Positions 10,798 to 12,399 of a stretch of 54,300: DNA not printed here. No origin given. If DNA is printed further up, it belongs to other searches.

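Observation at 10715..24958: Mce lipid-transport operon fused into a single translationally coupled 12-gene unit with an MMPL-like protein, a parvulin foldase and a 2-TM peptide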

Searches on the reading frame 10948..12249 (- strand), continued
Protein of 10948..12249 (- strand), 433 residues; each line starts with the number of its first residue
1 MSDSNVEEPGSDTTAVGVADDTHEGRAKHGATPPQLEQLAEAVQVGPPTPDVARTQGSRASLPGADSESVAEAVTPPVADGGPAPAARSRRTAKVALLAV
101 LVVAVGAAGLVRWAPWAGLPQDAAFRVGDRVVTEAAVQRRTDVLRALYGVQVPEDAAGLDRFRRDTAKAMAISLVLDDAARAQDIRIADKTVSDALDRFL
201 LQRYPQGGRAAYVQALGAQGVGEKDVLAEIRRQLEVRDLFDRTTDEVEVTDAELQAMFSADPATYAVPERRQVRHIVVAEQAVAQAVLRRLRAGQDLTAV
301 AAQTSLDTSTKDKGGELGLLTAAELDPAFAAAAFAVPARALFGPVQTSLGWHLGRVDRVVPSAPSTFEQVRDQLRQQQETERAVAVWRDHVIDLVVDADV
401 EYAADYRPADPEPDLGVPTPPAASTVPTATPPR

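Call 86: fold_search(model_id=the predicted structure, library=pdb)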
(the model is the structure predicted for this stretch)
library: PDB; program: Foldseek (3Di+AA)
matches with E <= 10: 142; with E <= 0.001: 89
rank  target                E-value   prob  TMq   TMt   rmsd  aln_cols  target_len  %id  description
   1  9a7d_B                2.2e-15  1.00  0.25  0.35  18.9       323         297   23  Integrative model of YRVJ-YACD by crosslinking MS and deep learning (released 2024-09-18)
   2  6vj6_A                3.5e-13  1.00  0.29  0.43  10.5       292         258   20  2.55 Angstrom Resolution Crystal Structure of Peptidylprolyl Isomerase (PrsA) from Bacillus cereus (released 2020-02-05)
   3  9hg5_F                1.1e-12  1.00  0.37  0.50  10.3       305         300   16  BAM-SurA complex in the swing-in state with full length BamC resolved (released 2025-04-16)
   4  1m5y_D                9.1e-12  1.00  0.27  0.30  17.0       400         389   14  Crystallographic Structure of SurA, a Molecular Chaperone that Facilitates Outer Membrane Porin Folding (released 2002-11-08)
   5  1m5y_B                9.7e-12  1.00  0.25  0.28  24.2       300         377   18  Crystallographic Structure of SurA, a Molecular Chaperone that Facilitates Outer Membrane Porin Folding (released 2002-11-08)
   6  1m5y_C                1.2e-11  1.00  0.25  0.28  21.4       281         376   19  Crystallographic Structure of SurA, a Molecular Chaperone that Facilitates Outer Membrane Porin Folding (released 2002-11-08)
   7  1m5y_A                1.4e-11  1.00  0.28  0.31  16.7       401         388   14  Crystallographic Structure of SurA, a Molecular Chaperone that Facilitates Outer Membrane Porin Folding (released 2002-11-08)
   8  4wo7_A                1.6e-11  1.00  0.24  0.35  11.7       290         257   19  Crystal Structure of PrsA from Bacillus subtilis (released 2014-12-24)
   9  5htf_A                3.2e-11  1.00  0.28  0.40  10.6       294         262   18  Crystal Structure of PrsA1 from Listeria monocytogenes (released 2016-04-06)
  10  2pv3_A                3.7e-11  1.00  0.37  0.53   8.6       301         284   16  Crystallographic Structure of SurA fragment lacking the second peptidyl-prolyl isomerase domain complexed with peptide (released 2007-10-02)
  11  3rfw                  3.9e-11  1.00  0.30  0.47  12.3       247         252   23  The virulence factor PEB4 and the periplasmic protein Cj1289 are two structurally-related SurA-like chaperones in the hu (released 2011-04-27)
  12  9hga_F                5.2e-11  1.00  0.31  0.42  16.1       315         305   17  BAM-SurA-darobactin complex in the swing-out state (released 2025-04-16)
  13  9hg7_F                5.5e-11  1.00  0.35  0.49  15.9       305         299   16  BAM-SurA complex in the swing-out state (released 2025-04-16)
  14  3nrk                  6.2e-11  1.00  0.34  0.43   9.4       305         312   12  The crystal structure of the leptospiral hypothetical protein LIC12922 (released 2010-11-24)
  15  6vj4                  9.2e-11  1.00  0.28  0.50   9.4       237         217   19  1.70 Angstrom Resolution Crystal Structure of Peptidylprolyl Isomerase (PrsA) from Bacillus anthracis (released 2020-02-05)
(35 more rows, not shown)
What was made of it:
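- On PrsA/SurA-type parvulin chaperones: Foldseek matches PrsA, SurA and YacD (call 86).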
